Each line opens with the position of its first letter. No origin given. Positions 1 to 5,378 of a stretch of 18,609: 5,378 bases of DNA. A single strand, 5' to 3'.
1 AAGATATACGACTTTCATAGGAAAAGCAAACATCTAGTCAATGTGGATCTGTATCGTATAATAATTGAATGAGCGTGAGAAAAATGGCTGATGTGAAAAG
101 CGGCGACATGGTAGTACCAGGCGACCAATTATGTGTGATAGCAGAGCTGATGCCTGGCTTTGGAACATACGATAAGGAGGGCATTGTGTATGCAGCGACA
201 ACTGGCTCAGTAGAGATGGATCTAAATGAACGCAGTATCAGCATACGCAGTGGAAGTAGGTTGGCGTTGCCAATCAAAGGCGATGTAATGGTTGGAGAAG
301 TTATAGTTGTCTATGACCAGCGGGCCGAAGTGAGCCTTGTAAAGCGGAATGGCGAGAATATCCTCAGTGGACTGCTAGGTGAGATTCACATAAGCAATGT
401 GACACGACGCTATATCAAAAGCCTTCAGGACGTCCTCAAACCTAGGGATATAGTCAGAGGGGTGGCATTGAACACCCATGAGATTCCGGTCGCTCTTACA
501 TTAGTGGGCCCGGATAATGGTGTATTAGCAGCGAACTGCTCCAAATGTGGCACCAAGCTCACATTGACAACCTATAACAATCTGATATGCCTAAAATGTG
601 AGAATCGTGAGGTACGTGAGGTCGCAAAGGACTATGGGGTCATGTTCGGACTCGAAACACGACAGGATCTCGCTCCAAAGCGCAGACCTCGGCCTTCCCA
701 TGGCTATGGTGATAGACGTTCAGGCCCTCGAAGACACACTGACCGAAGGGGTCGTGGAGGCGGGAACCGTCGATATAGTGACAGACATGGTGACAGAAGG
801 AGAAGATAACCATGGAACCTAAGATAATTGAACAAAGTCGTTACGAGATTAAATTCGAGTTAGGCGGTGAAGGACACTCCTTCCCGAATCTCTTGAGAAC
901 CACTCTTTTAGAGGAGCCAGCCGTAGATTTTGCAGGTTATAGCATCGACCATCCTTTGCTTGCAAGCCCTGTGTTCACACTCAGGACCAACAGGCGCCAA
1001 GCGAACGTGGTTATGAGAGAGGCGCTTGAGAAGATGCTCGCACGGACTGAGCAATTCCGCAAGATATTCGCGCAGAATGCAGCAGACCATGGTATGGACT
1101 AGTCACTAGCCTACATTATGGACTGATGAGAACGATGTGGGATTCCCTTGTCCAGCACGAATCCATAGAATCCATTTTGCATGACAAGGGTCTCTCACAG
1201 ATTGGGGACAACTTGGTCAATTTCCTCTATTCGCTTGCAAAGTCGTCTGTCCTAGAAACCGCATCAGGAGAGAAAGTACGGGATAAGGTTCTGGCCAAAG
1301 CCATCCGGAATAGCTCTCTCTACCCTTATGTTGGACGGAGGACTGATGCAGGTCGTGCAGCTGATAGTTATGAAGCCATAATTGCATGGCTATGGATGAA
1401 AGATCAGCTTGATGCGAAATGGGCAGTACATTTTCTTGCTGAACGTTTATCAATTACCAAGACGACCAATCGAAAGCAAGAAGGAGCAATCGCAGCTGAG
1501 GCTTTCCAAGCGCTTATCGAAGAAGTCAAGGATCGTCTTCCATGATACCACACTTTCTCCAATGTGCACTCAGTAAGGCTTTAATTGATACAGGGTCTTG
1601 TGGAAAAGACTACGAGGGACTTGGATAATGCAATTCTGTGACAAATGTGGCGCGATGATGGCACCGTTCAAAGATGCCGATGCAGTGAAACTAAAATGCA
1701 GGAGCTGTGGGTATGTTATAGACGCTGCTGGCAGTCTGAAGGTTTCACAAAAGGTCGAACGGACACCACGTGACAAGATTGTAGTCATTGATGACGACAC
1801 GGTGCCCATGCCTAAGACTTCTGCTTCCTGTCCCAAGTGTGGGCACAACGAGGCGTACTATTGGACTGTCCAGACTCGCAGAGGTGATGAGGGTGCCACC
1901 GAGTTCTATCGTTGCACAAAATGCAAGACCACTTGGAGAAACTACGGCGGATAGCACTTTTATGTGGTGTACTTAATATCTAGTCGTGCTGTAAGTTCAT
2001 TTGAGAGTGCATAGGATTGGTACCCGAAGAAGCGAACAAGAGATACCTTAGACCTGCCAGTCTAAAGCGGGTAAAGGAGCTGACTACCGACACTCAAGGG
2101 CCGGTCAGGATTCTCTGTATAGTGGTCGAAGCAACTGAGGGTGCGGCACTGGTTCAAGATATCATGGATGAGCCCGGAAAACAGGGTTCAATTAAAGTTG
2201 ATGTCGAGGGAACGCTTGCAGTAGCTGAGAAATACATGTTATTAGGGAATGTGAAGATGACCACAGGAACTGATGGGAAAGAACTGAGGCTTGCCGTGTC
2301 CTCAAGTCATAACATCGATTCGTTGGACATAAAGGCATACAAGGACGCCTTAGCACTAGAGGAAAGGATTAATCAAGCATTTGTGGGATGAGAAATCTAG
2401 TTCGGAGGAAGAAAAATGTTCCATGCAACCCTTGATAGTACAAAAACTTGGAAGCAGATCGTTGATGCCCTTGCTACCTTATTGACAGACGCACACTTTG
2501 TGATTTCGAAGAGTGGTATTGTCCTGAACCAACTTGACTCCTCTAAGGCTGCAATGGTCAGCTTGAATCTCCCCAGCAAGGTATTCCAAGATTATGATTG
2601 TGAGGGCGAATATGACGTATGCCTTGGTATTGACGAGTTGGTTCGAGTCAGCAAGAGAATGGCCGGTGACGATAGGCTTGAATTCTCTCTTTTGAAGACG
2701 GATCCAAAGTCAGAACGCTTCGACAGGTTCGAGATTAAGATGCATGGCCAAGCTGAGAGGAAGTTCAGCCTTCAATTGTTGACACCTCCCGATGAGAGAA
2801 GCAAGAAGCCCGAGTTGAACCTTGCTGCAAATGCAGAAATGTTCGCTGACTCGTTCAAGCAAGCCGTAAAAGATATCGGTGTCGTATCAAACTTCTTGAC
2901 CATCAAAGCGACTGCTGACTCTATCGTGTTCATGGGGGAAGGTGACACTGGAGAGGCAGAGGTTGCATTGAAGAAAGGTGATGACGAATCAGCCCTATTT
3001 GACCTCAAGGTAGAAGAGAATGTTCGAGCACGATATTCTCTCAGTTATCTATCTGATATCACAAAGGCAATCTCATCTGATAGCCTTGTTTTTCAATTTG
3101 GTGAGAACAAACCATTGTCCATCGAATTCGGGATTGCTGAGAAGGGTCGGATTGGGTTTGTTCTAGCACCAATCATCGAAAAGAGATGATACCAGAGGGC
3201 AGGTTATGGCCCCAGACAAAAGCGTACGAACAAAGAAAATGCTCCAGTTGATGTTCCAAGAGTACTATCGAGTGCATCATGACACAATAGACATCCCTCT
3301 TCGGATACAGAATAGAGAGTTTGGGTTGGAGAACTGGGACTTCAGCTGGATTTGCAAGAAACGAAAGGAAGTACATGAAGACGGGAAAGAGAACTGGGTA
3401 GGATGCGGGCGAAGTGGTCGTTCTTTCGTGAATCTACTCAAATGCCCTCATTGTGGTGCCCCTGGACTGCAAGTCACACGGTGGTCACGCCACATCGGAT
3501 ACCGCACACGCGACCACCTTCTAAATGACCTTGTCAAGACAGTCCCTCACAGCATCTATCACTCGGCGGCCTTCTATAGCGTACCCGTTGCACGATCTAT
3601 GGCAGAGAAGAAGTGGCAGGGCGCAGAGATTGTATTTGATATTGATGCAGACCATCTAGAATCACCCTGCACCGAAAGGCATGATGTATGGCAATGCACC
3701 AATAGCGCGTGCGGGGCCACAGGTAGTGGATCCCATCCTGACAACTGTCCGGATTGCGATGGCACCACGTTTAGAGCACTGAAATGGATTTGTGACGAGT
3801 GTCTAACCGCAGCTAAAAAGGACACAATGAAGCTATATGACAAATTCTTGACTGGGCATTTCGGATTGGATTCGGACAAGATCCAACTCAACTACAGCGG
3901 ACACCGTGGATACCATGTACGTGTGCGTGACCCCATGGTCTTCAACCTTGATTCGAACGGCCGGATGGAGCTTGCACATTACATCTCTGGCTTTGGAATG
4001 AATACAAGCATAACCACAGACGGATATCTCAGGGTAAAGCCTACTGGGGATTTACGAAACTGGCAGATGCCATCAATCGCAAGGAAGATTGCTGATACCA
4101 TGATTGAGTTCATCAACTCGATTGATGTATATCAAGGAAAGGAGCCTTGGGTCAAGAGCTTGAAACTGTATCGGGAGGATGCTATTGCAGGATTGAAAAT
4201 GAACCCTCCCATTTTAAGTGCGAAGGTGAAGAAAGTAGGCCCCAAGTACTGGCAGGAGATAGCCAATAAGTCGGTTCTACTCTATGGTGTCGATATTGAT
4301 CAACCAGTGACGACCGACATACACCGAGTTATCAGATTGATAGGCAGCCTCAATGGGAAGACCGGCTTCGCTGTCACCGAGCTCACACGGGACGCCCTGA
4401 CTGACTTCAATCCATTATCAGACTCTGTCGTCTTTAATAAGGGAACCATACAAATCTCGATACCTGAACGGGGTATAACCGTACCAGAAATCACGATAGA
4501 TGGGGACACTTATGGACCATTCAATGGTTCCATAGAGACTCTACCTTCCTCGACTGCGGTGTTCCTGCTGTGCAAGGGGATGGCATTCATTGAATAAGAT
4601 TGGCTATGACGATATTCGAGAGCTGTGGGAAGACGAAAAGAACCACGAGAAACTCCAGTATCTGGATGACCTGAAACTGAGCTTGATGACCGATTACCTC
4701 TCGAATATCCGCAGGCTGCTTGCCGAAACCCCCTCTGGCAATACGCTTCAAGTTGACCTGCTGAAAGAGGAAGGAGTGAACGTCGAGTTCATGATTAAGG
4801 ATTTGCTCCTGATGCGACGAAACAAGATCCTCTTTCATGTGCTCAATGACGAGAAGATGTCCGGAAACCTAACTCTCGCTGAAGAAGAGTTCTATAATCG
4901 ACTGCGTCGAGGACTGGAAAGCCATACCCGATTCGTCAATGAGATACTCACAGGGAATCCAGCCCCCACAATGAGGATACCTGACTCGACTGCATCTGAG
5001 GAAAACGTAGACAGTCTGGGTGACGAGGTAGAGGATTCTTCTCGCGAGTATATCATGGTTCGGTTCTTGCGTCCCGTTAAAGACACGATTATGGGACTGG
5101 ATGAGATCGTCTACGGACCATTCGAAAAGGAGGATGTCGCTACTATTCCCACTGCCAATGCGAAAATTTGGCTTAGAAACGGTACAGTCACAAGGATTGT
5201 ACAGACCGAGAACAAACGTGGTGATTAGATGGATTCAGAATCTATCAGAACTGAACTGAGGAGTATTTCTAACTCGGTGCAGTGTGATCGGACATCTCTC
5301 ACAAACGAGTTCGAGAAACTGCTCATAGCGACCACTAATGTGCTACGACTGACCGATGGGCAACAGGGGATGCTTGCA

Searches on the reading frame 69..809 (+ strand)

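Call 6: search_protein_families(library=pfam, proteins=[window:69-809:+], max_evalue=0.01)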
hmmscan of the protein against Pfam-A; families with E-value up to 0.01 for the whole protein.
window:69-809:+ (246 aa): 1 family
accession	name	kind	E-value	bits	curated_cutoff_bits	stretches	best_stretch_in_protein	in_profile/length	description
PF14382.12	ECR1_N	-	8.9e-12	45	27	1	14-51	1-38/38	Exosome complex exonuclease RRP4 N-terminal region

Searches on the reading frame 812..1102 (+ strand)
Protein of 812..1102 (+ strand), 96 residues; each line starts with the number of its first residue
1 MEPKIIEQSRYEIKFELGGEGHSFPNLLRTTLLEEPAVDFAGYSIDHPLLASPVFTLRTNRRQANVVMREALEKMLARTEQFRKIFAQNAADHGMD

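Call 6: search_protein_families(library=pfam, proteins=[window:812-1102:+], max_evalue=0.01)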
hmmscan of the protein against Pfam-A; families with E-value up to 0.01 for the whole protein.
window:812-1102:+ (96 aa): 2 families
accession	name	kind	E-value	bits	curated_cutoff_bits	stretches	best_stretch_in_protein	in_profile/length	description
PF13656.11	RNA_pol_L_2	-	2.8e-17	62.6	27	1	12-84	1-74/75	RNA polymerase Rpb3/Rpb11 dimerisation domain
PF01193.29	RNA_pol_L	-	0.00017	21.7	24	1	14-73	1-68/74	RNA polymerase Rpb3/Rpb11 dimerisation domain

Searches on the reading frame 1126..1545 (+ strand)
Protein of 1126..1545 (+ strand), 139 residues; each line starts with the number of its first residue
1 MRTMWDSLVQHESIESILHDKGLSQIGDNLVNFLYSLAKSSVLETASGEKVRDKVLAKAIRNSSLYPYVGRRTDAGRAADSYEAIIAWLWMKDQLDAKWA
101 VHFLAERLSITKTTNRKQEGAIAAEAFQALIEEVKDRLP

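Call 6: search_protein_families(library=pfam, proteins=[window:1126-1545:+], max_evalue=0.01)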
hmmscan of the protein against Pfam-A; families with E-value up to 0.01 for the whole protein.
window:1126-1545:+ (139 aa): 1 family
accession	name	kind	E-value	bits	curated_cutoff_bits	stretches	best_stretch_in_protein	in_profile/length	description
PF11469.13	Ribonucleas_3_2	-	7.7e-19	68.7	25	1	21-138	1-117/119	Ribonuclease III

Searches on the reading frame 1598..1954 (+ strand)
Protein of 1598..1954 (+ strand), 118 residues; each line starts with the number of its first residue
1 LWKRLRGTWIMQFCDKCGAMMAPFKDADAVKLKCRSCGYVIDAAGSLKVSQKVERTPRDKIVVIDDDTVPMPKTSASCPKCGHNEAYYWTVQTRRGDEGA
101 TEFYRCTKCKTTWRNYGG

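Call 6: search_protein_families(library=pfam, proteins=[window:1598-1954:+], max_evalue=0.01)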
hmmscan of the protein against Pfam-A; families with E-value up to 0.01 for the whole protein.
window:1598-1954:+ (118 aa): 15 families
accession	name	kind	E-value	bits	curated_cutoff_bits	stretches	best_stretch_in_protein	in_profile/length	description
PF01096.23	Zn_ribbon_TFIIS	-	1.4e-18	66.8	21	1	77-114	2-39/39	Transcription factor S-II (TFIIS)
PF02150.21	Zn_ribbon_RPB9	-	4e-08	33.4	25.2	1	11-40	1-30/36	RNA polymerases M/15 Kd subunit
PF07282.18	Cas12f1-like_TNB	-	1.1e-06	29.1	26.3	1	69-112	22-49/60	Cas12f1-like, TNB domain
PF13717.11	Zn_ribbon_4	-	1.7e-06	28.3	30.3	0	64-83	14-33/36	zinc-ribbon domain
PF12773.13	DZR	-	4.6e-05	23.9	27.3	0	12-43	13-36/45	Double zinc ribbon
PF12760.12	Zn_ribbon_IS1595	-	0.00012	22.4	25.4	0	76-112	19-46/46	Transposase zinc-ribbon domain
PF08996.15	zf-DNA_Pol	-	0.00013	22.2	25.7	0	75-115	16-58/186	DNA Polymerase alpha zinc finger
PF13240.11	Zn_Ribbon_1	-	0.00015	21.9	25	0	71-83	9-21/23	zinc-ribbon domain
PF07754.17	HVO_2753_ZBP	-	0.00034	20.8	33.2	0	14-40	1-25/46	Small zinc finger protein HVO_2753-like, Zn-binding pocket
PF08271.17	Zn_Ribbon_TF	-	0.002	18.1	29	0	13-42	2-30/43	TFIIB zinc-binding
PF24042.1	DUF7351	-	0.0021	18.3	31.2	1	14-113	4-104/177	Domain of unknown function (DUF7351)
PF13248.11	Zn_ribbon_3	-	0.0023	17.8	27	0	77-84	4-11/26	zinc-ribbon domain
PF00130.28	C1_1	-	0.0024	18.1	26.5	0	12-44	12-41/53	Phorbol esters/diacylglycerol binding domain (C1 domain)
PF23451.1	Zn_ribbon_PaaD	-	0.0091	16.1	27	1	72-111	11-47/53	PaaD zinc beta ribbon domain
PF17283.8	Zn_ribbon_SprT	-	0.0099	16.4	28.1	1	76-112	5-33/38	SprT-like zinc ribbon domain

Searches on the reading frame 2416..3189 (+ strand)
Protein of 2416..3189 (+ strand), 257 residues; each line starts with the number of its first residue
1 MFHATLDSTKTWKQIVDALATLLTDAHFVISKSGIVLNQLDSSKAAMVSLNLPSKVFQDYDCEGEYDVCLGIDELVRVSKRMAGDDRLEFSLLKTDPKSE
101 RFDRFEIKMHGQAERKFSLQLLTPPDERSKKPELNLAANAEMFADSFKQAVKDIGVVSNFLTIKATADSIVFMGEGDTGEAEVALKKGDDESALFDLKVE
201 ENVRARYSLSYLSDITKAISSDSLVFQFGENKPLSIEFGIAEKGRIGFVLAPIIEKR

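Call 6: search_protein_families(library=pfam, proteins=[window:2416-3189:+], max_evalue=0.01)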
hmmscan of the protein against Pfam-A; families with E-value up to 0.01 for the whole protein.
window:2416-3189:+ (257 aa): 2 families
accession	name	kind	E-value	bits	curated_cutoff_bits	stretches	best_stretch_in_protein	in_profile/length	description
PF02747.20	PCNA_C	-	5.8e-15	56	23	1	132-252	3-127/128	Proliferating cell nuclear antigen, C-terminal domain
PF00705.23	PCNA_N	-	3.8e-14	52.9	20.3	1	1-88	1-88/127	Proliferating cell nuclear antigen, N-terminal domain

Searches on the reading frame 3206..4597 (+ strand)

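Call 6: search_protein_families(library=pfam, proteins=[window:3206-4597:+], max_evalue=0.01)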
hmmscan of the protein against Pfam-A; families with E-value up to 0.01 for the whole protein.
window:3206-4597:+ (463 aa): 1 family
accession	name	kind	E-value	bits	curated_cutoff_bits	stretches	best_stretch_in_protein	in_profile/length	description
PF01896.25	DNA_primase_S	-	2.6e-13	51.1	26.8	1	199-394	19-162/163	DNA primase small subunit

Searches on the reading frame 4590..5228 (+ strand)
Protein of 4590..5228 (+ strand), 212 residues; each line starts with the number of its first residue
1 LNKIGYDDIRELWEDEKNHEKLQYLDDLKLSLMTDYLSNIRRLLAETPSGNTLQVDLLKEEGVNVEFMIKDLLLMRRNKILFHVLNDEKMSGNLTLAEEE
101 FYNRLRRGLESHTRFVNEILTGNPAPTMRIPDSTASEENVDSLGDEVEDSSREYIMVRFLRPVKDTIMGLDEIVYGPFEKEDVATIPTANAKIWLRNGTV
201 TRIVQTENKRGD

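Call 6: search_protein_families(library=pfam, proteins=[window:4590-5228:+], max_evalue=0.01)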
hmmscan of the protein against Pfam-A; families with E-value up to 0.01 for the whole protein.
window:4590-5228:+ (212 aa): 2 families
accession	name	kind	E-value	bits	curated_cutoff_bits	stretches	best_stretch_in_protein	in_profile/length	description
PF22090.1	Gins51_C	-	2.1e-08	34.3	27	1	156-202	2-47/48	Gins51, C-terminal domain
PF05916.17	Sld5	-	0.0019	18.8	22.3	1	34-112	23-97/102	GINS complex protein helical bundle domain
